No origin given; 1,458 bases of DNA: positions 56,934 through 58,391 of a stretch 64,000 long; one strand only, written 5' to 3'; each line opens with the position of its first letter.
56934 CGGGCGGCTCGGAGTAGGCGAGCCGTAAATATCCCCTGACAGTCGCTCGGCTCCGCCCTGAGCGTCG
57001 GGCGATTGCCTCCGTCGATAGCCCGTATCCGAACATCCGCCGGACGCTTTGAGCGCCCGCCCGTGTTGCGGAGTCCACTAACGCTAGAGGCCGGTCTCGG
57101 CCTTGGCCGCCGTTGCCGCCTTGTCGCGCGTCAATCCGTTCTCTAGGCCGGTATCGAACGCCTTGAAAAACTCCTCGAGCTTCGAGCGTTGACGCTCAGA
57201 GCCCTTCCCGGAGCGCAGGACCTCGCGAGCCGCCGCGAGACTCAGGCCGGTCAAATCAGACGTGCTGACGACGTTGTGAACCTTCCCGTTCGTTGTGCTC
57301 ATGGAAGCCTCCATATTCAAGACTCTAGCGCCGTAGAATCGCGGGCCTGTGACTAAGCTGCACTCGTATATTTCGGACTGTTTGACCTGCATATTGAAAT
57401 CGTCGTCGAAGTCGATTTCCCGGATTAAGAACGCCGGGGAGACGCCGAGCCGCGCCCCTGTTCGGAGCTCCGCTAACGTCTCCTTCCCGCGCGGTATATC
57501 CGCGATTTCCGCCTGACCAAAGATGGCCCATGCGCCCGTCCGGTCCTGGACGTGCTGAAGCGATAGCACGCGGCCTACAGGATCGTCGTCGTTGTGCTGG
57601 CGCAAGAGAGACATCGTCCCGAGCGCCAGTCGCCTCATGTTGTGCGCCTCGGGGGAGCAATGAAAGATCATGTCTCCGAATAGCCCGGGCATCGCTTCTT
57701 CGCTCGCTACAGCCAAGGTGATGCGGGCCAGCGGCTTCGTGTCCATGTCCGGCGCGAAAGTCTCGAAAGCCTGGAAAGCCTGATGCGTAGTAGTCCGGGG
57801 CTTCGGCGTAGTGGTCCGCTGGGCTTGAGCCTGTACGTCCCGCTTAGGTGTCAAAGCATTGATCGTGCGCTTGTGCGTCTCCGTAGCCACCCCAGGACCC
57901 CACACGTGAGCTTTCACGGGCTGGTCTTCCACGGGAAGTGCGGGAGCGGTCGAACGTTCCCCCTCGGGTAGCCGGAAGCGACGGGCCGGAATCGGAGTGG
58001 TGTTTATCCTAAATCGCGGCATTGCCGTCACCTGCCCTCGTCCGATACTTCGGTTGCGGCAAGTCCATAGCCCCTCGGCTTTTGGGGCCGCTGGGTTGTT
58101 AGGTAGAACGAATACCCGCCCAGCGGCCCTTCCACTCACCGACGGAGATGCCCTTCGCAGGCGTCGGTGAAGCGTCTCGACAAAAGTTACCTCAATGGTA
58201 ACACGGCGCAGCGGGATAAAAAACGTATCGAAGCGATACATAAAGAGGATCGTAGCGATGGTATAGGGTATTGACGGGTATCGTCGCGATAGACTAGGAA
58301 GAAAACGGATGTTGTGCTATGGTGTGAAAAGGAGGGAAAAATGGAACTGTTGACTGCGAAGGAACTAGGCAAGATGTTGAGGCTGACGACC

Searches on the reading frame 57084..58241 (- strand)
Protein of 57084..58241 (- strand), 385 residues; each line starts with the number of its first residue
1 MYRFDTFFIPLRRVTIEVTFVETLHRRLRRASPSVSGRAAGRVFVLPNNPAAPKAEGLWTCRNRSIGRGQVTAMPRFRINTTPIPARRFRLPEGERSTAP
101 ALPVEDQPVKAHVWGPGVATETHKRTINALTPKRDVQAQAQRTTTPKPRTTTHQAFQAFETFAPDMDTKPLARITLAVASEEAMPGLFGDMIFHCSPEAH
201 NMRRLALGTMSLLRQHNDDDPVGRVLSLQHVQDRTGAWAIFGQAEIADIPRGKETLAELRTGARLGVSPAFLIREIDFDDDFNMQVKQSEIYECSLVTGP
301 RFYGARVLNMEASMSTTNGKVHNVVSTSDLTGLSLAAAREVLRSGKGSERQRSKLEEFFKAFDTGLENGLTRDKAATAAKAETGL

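Call 77: search_protein_families(library=pfam, proteins=[window:57084-58241:-], max_evalue=0.0001)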
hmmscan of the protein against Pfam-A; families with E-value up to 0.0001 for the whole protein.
window:57084-58241:- (385 aa): 1 family
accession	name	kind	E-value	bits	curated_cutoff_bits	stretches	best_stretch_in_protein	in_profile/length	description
PF04586.22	Peptidase_S78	-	1.5e-08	35.4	21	1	208-317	50-162/165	Caudovirus prohead serine protease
